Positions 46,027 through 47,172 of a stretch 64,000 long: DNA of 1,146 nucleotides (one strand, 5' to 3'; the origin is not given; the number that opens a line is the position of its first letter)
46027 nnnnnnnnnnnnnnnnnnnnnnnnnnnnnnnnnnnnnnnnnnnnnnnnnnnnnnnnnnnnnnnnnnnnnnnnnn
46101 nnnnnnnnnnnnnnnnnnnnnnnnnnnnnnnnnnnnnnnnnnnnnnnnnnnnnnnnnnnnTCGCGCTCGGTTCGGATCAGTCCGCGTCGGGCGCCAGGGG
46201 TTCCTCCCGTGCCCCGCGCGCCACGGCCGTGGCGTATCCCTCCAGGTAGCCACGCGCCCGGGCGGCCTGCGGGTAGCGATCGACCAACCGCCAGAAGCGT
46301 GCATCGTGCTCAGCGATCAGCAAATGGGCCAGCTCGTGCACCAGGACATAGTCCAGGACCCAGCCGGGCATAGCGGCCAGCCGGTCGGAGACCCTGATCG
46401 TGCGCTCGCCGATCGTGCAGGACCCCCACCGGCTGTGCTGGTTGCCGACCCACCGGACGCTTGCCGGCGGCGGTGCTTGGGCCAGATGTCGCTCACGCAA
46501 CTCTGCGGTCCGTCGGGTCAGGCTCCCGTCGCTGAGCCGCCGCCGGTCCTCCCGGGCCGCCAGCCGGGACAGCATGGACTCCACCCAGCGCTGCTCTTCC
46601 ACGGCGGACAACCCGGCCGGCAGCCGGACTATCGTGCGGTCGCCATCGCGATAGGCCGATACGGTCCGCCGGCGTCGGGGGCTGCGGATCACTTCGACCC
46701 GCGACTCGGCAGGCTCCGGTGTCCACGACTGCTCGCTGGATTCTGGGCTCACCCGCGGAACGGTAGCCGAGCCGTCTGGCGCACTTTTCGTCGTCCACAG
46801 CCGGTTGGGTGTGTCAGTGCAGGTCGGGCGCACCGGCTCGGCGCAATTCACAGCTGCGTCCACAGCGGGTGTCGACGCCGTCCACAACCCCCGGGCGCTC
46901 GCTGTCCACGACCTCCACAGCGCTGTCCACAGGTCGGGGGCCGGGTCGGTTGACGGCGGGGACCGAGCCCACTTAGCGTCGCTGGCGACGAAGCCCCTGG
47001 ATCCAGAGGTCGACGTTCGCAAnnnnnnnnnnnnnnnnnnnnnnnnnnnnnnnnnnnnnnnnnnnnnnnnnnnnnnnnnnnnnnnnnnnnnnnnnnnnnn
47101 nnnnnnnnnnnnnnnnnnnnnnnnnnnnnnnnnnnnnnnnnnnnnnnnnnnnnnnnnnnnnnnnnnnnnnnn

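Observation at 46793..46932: Array of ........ direct repeats at about 2-helical-turn spacing in an intergenic region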

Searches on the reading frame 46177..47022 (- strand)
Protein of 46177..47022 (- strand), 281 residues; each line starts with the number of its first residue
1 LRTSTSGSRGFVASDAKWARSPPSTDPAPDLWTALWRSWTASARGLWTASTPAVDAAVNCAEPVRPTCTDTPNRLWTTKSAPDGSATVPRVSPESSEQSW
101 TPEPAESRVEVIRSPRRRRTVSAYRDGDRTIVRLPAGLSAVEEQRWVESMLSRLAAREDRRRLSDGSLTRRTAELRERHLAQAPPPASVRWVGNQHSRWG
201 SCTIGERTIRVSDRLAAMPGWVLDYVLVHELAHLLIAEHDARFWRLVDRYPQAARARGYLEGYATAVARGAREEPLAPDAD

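Call 8: search_protein_families(library=pfam, proteins=[window:46177-47022:-], max_evalue=0.001)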
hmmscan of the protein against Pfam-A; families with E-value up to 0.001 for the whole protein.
window:46177-47022:- (281 aa): 3 families
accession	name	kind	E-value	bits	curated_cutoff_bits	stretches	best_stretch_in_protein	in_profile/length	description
PF01863.23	YgjP-like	-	4.2e-20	73.1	26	1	187-256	132-200/207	YgjP-like, metallopeptidase domain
PF08325.16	WLM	-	1.3e-05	25.8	26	1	226-253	86-113/190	WLM domain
PF10263.15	SprT-like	-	0.00043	20.5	25.6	1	179-236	12-74/108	SprT-like family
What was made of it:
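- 46177..46752 (-): YgjP-like/DUF45 metallopeptidase gene, divergent from the RNA. It is probably leaderless, with -10 TACCGT at 46760-46765 (- strand) 7 nt before the GTG at 46752. Pfam (call 8).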
